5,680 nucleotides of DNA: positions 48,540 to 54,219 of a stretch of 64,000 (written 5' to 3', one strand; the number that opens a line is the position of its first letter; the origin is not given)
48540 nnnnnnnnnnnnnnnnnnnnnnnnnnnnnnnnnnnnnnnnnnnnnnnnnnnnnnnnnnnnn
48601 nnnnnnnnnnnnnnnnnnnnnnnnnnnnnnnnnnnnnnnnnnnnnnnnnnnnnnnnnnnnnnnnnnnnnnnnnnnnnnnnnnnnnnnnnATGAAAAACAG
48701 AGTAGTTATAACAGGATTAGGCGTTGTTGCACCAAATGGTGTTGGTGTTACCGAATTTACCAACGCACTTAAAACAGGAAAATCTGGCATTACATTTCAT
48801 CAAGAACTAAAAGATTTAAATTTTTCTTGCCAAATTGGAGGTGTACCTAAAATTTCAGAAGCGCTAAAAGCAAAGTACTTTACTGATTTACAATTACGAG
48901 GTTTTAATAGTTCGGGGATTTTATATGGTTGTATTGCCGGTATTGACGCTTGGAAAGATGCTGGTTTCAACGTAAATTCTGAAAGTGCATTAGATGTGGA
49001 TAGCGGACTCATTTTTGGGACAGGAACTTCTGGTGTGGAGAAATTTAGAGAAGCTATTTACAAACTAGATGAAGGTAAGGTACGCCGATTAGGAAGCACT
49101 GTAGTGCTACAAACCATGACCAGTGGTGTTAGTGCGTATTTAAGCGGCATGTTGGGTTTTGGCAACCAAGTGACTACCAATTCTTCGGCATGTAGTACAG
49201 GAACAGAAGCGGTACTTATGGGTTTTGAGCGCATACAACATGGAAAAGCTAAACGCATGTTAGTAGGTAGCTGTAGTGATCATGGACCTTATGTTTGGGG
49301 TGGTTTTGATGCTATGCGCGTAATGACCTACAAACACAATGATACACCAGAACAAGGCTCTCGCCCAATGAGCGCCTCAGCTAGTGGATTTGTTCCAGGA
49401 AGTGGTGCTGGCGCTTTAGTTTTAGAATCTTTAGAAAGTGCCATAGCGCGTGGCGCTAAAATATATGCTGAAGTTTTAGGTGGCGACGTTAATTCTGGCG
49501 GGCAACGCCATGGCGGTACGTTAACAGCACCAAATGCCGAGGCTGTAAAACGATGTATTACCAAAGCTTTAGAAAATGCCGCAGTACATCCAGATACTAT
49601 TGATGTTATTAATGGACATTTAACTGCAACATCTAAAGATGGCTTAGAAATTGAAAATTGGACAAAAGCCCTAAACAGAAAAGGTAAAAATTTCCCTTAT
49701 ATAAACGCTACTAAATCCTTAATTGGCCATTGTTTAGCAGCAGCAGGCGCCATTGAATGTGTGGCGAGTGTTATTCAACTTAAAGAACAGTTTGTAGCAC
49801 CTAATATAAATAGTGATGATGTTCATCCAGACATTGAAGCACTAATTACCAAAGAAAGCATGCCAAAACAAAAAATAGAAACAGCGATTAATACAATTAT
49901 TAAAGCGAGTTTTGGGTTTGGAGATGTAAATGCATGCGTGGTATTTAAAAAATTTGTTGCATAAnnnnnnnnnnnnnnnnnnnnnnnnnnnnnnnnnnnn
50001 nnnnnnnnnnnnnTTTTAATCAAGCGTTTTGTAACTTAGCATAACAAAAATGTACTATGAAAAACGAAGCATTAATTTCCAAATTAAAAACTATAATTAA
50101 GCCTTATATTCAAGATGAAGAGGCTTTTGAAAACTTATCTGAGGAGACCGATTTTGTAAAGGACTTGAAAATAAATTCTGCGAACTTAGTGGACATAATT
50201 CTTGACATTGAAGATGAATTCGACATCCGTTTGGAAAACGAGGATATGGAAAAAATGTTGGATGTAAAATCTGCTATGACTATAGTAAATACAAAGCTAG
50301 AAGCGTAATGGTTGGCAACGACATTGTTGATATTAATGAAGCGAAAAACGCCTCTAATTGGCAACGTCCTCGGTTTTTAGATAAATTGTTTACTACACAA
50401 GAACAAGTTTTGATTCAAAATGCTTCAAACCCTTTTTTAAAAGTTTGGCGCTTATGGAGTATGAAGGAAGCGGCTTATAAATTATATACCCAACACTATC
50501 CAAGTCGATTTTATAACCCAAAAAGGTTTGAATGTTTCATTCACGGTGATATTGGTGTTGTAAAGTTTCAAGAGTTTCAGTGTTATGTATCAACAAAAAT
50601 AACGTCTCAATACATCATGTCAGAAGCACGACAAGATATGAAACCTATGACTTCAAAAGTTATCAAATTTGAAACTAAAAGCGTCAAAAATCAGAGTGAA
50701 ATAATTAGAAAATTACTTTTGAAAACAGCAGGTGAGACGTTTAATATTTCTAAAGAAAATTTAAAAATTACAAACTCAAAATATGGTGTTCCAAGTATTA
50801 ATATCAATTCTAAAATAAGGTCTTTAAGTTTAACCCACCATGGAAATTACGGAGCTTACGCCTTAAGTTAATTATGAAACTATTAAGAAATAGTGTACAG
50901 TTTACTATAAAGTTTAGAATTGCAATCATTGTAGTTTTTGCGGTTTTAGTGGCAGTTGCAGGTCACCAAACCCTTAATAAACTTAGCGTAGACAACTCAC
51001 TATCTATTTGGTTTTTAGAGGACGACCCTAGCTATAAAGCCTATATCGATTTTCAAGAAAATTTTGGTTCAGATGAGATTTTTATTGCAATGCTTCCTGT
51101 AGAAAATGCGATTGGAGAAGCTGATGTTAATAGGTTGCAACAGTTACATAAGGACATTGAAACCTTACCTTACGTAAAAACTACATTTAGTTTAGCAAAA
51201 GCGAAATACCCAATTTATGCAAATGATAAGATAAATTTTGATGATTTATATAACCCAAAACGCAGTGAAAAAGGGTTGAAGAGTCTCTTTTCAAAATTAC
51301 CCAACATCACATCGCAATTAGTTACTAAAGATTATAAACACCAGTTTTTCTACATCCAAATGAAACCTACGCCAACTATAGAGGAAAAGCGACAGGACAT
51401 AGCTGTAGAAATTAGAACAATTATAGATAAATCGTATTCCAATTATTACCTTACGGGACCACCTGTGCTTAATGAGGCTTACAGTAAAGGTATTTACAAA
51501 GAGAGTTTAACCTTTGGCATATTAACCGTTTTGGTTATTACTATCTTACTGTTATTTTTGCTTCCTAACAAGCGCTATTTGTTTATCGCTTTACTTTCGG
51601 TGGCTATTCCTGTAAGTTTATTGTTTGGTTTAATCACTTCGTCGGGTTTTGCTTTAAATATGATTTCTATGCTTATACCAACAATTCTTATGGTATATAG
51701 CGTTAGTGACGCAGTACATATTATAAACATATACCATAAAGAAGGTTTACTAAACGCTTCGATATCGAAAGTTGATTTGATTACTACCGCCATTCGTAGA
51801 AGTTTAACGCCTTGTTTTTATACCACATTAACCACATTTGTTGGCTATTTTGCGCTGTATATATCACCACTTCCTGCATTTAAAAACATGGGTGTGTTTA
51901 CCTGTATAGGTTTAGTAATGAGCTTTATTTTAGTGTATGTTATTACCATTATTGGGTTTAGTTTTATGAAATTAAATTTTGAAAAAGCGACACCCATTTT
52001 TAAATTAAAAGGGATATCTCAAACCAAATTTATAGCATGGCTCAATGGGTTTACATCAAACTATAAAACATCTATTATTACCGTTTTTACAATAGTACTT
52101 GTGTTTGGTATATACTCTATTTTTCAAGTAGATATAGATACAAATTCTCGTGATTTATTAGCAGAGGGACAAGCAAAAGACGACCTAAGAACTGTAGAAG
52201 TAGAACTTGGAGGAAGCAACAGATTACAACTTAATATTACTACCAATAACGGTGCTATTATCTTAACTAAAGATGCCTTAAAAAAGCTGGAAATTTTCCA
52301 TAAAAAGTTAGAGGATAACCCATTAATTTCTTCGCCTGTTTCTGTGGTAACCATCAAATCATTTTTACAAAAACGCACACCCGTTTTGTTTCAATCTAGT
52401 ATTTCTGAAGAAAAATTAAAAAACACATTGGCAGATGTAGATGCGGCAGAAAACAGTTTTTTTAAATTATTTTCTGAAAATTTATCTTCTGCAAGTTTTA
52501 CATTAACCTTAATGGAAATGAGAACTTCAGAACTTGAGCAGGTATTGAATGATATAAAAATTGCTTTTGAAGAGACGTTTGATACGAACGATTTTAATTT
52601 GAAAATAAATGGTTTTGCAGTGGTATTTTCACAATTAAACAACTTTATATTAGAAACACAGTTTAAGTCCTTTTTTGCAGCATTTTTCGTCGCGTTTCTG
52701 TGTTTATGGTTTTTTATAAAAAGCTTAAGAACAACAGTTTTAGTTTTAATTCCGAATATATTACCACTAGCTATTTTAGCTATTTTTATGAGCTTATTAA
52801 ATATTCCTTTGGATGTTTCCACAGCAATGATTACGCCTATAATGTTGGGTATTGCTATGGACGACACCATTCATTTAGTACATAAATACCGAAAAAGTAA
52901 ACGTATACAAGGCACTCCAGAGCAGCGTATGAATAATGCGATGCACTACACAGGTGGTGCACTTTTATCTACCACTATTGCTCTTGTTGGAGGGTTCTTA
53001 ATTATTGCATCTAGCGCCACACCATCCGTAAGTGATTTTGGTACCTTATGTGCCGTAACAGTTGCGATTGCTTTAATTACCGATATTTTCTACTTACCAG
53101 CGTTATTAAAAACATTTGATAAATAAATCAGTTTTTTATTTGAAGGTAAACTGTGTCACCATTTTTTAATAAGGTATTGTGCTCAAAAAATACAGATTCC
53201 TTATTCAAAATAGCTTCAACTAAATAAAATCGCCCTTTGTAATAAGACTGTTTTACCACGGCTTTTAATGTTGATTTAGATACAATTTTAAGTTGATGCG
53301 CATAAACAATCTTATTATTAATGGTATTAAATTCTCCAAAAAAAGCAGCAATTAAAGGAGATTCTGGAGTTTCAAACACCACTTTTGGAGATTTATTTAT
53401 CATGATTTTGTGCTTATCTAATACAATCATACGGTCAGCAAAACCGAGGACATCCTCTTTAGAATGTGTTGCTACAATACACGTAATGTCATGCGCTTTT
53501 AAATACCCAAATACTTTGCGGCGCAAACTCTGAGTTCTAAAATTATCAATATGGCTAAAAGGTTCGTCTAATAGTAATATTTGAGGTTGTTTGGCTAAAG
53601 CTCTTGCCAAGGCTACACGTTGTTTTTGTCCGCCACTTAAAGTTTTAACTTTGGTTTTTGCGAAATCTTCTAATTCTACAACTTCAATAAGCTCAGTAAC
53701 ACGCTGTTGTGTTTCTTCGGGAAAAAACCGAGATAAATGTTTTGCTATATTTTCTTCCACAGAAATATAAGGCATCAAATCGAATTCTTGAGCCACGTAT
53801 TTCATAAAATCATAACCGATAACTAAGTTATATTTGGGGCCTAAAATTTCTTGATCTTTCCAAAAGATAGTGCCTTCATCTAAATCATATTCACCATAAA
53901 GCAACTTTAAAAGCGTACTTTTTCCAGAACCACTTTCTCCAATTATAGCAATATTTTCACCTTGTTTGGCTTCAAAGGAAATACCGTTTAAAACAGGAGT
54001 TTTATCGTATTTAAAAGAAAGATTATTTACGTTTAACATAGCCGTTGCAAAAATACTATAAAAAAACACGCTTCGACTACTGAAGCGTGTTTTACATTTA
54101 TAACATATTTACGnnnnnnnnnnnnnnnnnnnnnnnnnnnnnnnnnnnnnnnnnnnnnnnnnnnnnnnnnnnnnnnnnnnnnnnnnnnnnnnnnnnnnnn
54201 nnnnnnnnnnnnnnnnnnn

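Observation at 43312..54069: Type III PKS biosynthetic cluster with its own fatty-acid synthase toolkit (srsABC/ars-like phenolic lipid pathway)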

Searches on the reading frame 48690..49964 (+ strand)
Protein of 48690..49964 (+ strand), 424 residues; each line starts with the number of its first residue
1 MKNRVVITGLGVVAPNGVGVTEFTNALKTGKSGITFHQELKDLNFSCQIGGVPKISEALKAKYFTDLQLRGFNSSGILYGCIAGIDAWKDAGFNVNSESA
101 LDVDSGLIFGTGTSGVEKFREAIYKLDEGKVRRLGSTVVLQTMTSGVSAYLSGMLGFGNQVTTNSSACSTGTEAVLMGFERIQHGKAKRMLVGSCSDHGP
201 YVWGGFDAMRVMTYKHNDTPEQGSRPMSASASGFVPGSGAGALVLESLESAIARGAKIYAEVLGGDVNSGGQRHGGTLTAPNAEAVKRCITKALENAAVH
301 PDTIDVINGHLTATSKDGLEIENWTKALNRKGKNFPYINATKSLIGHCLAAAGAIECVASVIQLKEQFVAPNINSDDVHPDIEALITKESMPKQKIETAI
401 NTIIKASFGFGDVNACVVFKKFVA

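Call 3: search_protein_families(library=pfam, proteins=[window:48690-49964:+])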
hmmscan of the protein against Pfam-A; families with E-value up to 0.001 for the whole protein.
window:48690-49964:+ (424 aa): 2 families
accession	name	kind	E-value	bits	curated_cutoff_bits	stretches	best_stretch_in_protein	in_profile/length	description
PF00109.32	ketoacyl-synt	-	2.1e-30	106.6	20.8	1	3-251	2-252/252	Beta-ketoacyl synthase, N-terminal domain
PF02801.28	Ketoacyl-synt_C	-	1.9e-26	92.8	20.8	1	259-375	1-118/119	Beta-ketoacyl synthase, C-terminal domain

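Call 5: search_protein_families(library=ncbifam, proteins=[window:48690-49964:+], max_evalue=0.01)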
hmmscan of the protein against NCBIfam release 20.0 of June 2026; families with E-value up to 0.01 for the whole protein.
window:48690-49964:+ (424 aa): 22 families
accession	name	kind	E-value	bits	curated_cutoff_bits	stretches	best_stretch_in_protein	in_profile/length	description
TIGR03150.1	fabF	equivalog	6e-84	282.1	493.75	1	3-420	1-407/407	beta-ketoacyl-ACP synthase II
NF005589.0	PRK07314.1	subfamily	4.6e-82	276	387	1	2-422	3-412/413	beta-ketoacyl-ACP synthase II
NF005935.0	PRK07967.1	equivalog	3.4e-77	260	630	1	3-422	2-404/406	beta-ketoacyl-ACP synthase I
NF004970.0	PRK06333.1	subfamily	5.7e-71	239.6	525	1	2-423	3-423/424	beta-ketoacyl-ACP synthase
NF005490.0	PRK07103.1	equivalog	4.1e-62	210.6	445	1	2-421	3-412/414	polyketide beta-ketoacyl:acyl carrier protein synthase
NF006587.0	PRK09116.1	equivalog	1.2e-59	202.1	470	1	3-422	2-407/408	beta-ketoacyl-ACP synthase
NF006274.0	PRK08439.1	equivalog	3.3e-59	200.7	621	1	3-421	2-405/406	beta-ketoacyl-ACP synthase II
NF006434.0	PRK08722.1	equivalog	2.6e-58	197.8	759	1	2-422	3-414/414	beta-ketoacyl-ACP synthase II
NF005076.0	PRK06501.1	equivalog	3.3e-52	177.8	629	1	141-420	148-421/425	beta-ketoacyl-ACP synthase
NF005916.1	PRK07910.1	equivalog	6.8e-47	160.3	560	1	4-421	13-417/418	KasA/KasB family beta-ketoacyl-ACP synthase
NF004618.0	PRK05952.1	equivalog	9.7e-38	130.1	455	1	117-421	96-382/384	beta-ketoacyl-ACP synthase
NF058662.1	cispenta_AmcF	equivalog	8.2e-37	127.1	325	1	152-420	113-368/369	cispentacin biosynthesis acyltransferase subunit AmcF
NF006618.0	PRK09185.1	subfamily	3.9e-31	108.5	407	1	3-421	3-392/394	beta-ketoacyl-ACP synthase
NF045894.1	PKS_plus_SDR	equivalog_domain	5.9e-26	90.4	1740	1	135-384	140-385/1515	type I polyketide synthase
NF040607.1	mycolic_Pks13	equivalog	1.2e-23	82.6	2100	1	160-422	263-526/1680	polyketide synthase Pks13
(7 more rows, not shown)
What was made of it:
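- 48690..49964 (+): KAS I/II-type elongating ketosynthase, dedicated paralogue. FabF model 282 bits against a cut-off of 494 (call 5).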

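Call 31: search_solved_structures(query=window:48690-49964:+, max_evalue=1e-40)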
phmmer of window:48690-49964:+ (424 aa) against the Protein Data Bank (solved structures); distinct sequences matched with E-value up to 1e-40: 57.
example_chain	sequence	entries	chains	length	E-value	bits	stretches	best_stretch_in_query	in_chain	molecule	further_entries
3u0f_A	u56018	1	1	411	2.7e-61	210.7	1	3-422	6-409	Beta-ketoacyl synthase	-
3lrf_A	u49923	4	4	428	3.1e-61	210.5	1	3-422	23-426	Beta-ketoacyl synthase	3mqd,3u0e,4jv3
4jga_A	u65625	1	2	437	1.5e-58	201.7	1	3-422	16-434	3-oxoacyl-[acyl-carrier-protein] synthase 2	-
3kzu_A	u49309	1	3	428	6.9e-55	189.6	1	3-424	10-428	3-oxoacyl-(Acyl-carrier-protein) synthase ii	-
8qm1_A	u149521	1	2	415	1.8e-54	188.2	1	2-423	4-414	3-oxoacyl-[acyl-carrier-protein] synthase 2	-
4b7v_A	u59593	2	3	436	2.2e-54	187.9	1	2-423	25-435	3-OXOACYL-[ACYL-CARRIER-PROTEIN] SYNTHASE 2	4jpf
4xox_A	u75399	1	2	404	2.6e-54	187.7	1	3-422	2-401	3-oxoacyl-ACP synthase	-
3e60_A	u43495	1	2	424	8.4e-54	186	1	3-422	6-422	3-oxoacyl-[acyl-carrier-protein ] synthase II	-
4jrh_A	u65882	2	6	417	2.9e-53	184.3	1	2-421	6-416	3-oxoacyl-[acyl-carrier-protein] synthase 2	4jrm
8cn8_A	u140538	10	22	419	3.5e-53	184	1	2-423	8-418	3-oxoacyl-[acyl-carrier-protein] synthase 2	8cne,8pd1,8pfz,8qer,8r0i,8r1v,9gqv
8pj0_A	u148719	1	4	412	4.4e-53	183.7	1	2-422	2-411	3-oxoacyl-[acyl-carrier-protein] synthase 2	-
1dd8_A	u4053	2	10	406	4.6e-53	183.6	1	3-422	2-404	BETA-KETOACYL [ACYL CARRIER PROTEIN] SYNTHASE I | KETOACYL SYNTHASE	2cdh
4jb6_A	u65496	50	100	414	7.6e-53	182.9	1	2-423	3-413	3-oxoacyl-[acyl-carrier-protein] synthase 2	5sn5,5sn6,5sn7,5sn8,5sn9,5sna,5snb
9mlw_A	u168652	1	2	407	9.4e-53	182.6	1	3-422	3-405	3-oxoacyl-[acyl-carrier-protein] synthase 1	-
8cou_A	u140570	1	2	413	9.5e-53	182.6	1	2-422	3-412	3-oxoacyl-[acyl-carrier-protein] synthase 2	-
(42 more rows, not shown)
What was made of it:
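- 48690..49964 (+): Best PDB hits are Brucella FabB-like and FabF enzymes (call 31).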

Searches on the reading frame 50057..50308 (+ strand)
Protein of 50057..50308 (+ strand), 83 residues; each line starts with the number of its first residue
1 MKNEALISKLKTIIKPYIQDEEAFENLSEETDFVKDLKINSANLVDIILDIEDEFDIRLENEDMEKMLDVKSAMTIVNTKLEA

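Call 3: search_protein_families(library=pfam, proteins=[window:50057-50308:+])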
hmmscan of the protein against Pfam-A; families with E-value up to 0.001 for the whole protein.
window:50057-50308:+ (83 aa): 1 family
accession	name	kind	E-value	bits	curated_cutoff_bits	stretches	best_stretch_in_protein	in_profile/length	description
PF00550.31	PP-binding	-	0.00015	22.4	20.8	1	26-64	17-54/67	Phosphopantetheine attachment site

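Call 5: search_protein_families(library=ncbifam, proteins=[window:50057-50308:+], max_evalue=0.01)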
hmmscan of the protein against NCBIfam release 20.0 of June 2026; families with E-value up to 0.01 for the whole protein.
window:50057-50308:+ (83 aa): 12 families
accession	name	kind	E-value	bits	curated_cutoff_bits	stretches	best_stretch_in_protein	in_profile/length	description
NF002148.0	PRK00982.1-2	subfamily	2.4e-10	40.1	71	1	4-80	3-77/79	acyl carrier protein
NF009104.0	PRK12449.1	equivalog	1.3e-09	37.9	70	1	1-79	1-77/80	acyl carrier protein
NF002150.0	PRK00982.1-4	subfamily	3.8e-09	36.7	66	1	1-80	1-78/80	acyl carrier protein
NF040636.1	AcpM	exception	1.2e-08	34.8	146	1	4-78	4-76/93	meromycolate extension acyl carrier protein AcpM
TIGR00517.1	acyl_carrier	equivalog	1.2e-08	34.7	70.45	1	4-78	2-74/77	acyl carrier protein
NF006031.0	PRK08172.1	equivalog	1.8e-08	34.9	76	1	25-83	22-80/82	acyl carrier protein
NF002149.0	PRK00982.1-3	equivalog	3.8e-08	33.2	106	1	11-80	9-76/78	acyl carrier protein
NF002147.0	PRK00982.1-1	equivalog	4.5e-07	29.6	84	1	3-79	5-79/83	acyl carrier protein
NF002151.0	PRK00982.1-5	equivalog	1.5e-06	28.2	92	1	8-79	6-75/78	acyl carrier protein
NF005079.0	PRK06508.1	equivalog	0.0005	20.4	83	1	25-64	21-60/93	acyl carrier protein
NF005480.0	PRK07081.1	equivalog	0.00088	19.2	72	1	9-68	4-62/83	acyl carrier protein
TIGR04069.1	ocin_ACP_rel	hypoth_equivalog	0.0018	18.7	70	1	9-64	5-62/77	peptide maturation system acyl carrier-related protein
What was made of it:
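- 50057..50308 (+): Dedicated acyl carrier protein with a non-canonical attachment motif. AcpP model 35 bits against a cut-off of 70 (call 5).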

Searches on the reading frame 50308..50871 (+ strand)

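Call 4: search_protein_families(library=pfam, proteins=[window:50308-50871:+])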
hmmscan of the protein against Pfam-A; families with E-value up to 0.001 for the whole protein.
window:50308-50871:+ (187 aa): 1 family
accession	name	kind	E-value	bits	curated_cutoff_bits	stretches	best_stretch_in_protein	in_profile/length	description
PF01648.25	ACPS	-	1.2e-13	51.5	25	1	2-80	2-80/111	4'-phosphopantetheinyl transferase superfamily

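Call 6: search_protein_families(library=ncbifam, proteins=[window:50308-50871:+], max_evalue=0.01)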
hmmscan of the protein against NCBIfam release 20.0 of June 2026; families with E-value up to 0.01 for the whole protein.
window:50308-50871:+ (187 aa): 6 families
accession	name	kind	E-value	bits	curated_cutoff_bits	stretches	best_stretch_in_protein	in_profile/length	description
TIGR00556.1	pantethn_trn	domain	3.2e-07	30.5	45.35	1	1-87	4-83/128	phosphopantetheine--protein transferase domain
TIGR00516.1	acpS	equivalog_domain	0.00057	20.2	59.8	1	1-59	4-62/125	holo-ACP synthase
NF011256.0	PRK14662.1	equivalog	0.00084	19.7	150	1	2-64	5-67/123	4'-phosphopantetheinyl transferase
TIGR04552.1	TIGR04552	subfamily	0.00092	18.6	125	1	84-141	122-181/352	TIGR04552 family protein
NF000835.0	PRK00070.4-1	equivalog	0.0034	17.6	128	0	2-63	5-68/115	holo-ACP synthase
TIGR04562.1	TIGR04562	subfamily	0.0059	15.9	140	1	85-141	121-180/356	TIGR04552 family protein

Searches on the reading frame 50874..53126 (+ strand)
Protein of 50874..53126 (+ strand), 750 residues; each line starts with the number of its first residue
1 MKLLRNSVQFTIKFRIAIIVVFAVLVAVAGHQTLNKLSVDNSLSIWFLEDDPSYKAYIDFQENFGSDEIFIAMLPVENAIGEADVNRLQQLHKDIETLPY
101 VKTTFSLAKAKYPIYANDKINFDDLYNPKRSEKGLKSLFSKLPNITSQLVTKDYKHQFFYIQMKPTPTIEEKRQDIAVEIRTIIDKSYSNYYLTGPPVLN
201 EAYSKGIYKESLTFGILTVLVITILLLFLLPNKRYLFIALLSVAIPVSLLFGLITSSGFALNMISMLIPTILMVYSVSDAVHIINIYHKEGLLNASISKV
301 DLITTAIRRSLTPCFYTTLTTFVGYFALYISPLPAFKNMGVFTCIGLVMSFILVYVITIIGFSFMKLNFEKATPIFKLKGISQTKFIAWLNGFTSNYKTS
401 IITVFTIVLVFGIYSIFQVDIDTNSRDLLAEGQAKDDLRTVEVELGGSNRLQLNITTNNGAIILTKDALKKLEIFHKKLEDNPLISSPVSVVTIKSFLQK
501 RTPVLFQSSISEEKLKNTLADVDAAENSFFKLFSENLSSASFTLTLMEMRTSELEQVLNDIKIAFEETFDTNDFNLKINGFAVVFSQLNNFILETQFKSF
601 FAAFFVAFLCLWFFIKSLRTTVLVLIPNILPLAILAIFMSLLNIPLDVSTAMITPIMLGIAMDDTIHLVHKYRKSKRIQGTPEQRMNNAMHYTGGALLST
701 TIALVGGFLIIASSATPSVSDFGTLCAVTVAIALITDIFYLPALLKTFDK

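Call 4: search_protein_families(library=pfam, proteins=[window:50874-53126:+])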
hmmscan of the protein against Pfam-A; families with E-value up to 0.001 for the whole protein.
window:50874-53126:+ (750 aa): 4 families
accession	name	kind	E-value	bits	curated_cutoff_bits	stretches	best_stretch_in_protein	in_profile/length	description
PF03176.21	MMPL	-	5.1e-31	108.3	20.5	2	532-746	80-300/333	MMPL family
PF12349.14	Sterol-sensing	-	7.6e-07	29.6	22.3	1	638-745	26-133/153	Sterol-sensing domain of SREBP cleavage-activation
PF02460.24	Patched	-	0.00013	22.2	23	1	610-745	21-154/156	Patched SSD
PF02355.23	SecD_SecF_C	-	0.00028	20.8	20.5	0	567-747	4-185/189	Protein export membrane protein SecD/SecF, C-terminal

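Call 6: search_protein_families(library=ncbifam, proteins=[window:50874-53126:+], max_evalue=0.01)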
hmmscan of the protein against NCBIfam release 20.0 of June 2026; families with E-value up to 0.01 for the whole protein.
window:50874-53126:+ (750 aa): 9 families
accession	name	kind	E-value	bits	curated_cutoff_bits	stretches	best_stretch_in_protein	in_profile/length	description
TIGR00921.1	2A067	subfamily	1.9e-57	194.8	351.9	2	13-358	2-339/733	hydrophobe/amphiphile efflux-3 (HAE3) family transporter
TIGR00833.1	actII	subfamily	1.7e-24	86.2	874.7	2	554-746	133-330/910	MMPL family RND transporter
TIGR03480.1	HpnN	hypoth_equivalog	5e-23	81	751.85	2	577-747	695-858/862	hopanoid biosynthesis associated RND transporter like protein HpnN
NF052374.1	HopndTporHpnN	equivalog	3.9e-12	45.1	1100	2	601-748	279-426/858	hopanoid transporter HpnN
NF006353.0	PRK08578.1-1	subfamily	1.8e-08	34.2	282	1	553-739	79-261/281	preprotein translocase subunit SecF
TIGR00918.1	2A060602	subfamily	1.1e-07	29.9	1120.4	2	638-745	447-554/1145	transmembrane receptor Patched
TIGR00966.2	transloc_SecF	equivalog_domain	2e-07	30.8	160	1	143-350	66-264/279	protein translocase subunit SecF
TIGR00916.1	2A0604s01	subfamily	5.7e-06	26.1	148.6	1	604-738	100-231/231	SecD/SecF family protein translocase subunit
TIGR00915.1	2A0602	subfamily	0.0011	16.9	940.35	1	594-744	338-492/1050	efflux RND transporter permease subunit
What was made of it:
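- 50874..53126 (+): MMPL/HAE3 (HpnN-like) RND lipid exporter; lineage-specific add-on. Calls 4, 6.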

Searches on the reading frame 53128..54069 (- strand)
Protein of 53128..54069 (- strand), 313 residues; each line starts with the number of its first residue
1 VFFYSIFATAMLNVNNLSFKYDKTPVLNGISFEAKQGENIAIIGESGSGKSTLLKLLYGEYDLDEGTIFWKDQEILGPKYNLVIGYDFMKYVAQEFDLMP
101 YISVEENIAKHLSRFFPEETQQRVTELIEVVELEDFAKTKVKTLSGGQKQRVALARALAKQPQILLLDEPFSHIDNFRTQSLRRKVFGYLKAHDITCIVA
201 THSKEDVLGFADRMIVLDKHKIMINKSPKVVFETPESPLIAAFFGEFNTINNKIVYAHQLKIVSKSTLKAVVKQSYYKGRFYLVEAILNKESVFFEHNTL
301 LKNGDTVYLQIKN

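Call 4: search_protein_families(library=pfam, proteins=[window:53128-54069:-])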
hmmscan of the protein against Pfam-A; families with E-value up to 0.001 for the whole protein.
window:53128-54069:- (313 aa): 7 families
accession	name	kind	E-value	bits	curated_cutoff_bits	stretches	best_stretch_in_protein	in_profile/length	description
PF00005.33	ABC_tran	-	2.4e-37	129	25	1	27-171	1-136/137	ABC transporter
PF13304.12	AAA_21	-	3.7e-09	37.5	27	1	145-203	239-299/304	AAA domain, putative AbiEii toxin, Type IV TA system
PF13555.12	AAA_29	-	0.00013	22.1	27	1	33-54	18-39/61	P-loop containing region of AAA domain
PF02463.25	SMC_N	-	0.00013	22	40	0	123-215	119-209/220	RecF/RecN/SMC N terminal domain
PF13401.12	AAA_22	-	0.00041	21.1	27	1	38-71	6-33/130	AAA domain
PF09818.15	ABC_ATPase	-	0.00072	19.1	23.2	0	180-223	209-252/283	P-loop domain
PF11199.13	DUF2891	-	0.00088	18.8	25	0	85-161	205-281/325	Protein of unknown function (DUF2891)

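Call 6: search_protein_families(library=ncbifam, proteins=[window:53128-54069:-], max_evalue=0.01)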
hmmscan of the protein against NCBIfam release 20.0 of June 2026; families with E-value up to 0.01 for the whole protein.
window:53128-54069:- (313 aa): 193 families (the best 25 are shown)
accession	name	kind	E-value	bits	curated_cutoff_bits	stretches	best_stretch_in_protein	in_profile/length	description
TIGR03265.1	PhnT2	equivalog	1e-54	186.2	457.7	1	10-269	3-259/353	putative 2-aminoethylphosphonate ABC transporter ATP-binding protein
NF006987.0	PRK09452.1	equivalog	5e-53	180.1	482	1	9-264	15-268/378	spermidine/putrescine ABC transporter ATP-binding protein PotA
NF043075.1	MMSYN1_0197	equivalog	3.7e-52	177.4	550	1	11-265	2-254/341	spermidine/putrescine ABC transporter ATP-binding protein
NF040933.2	ABC_arch_GlcV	equivalog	5.4e-50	170.2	450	1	21-276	12-271/357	glucose ABC transporter ATP-binding protein GlcV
TIGR01187.1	potA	subfamily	7.5e-49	166.5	355.6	1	42-268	1-225/325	polyamine ABC transporter ATP-binding protein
TIGR00968.1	3a0106s01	subfamily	1.7e-48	165.2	342.75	1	13-249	2-236/237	sulfate ABC transporter ATP-binding protein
NF040840.2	tungstate_WtpC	equivalog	9.7e-48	163.2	440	1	11-275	1-262/347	tungstate ABC transporter ATP-binding protein WtpC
NF008621.0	PRK11607.1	equivalog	3.6e-46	157.7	613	1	9-261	17-267/377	putrescine ABC transporter ATP-binding subunit PotG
NF008105.0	PRK10851.1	equivalog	1.2e-45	155.8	502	1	12-266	3-258/362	sulfate/thiosulfate ABC transporter ATP-binding protein CysA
NF008513.0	PRK11432.1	equivalog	1.7e-45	155.5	496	1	11-262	6-254/351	ferric ABC transporter ATP-binding protein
TIGR02315.1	ABC_phnC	equivalog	2.6e-43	148.2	266.1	1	11-231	1-233/243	phosphonate ABC transporter ATP-binding protein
NF008653.0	PRK11650.1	subfamily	2.3e-42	145.3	432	1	10-259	2-252/357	sn-glycerol-3-phosphate ABC transporter ATP-binding protein UgpC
TIGR03258.1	PhnT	equivalog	8.5e-42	143.5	499.15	1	8-272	5-269/359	2-aminoethylphosphonate ABC transport system ATP-binding subunit PhnT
TIGR04520.1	ECF_ATPase_1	equivalog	3.3e-41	141.5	315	1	13-236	2-228/269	energy-coupling factor transporter ATPase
TIGR03375.1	type_I_sec_LssB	subfamily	4.1e-41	141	693.1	1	12-233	466-690/696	type I secretion system permease/ATPase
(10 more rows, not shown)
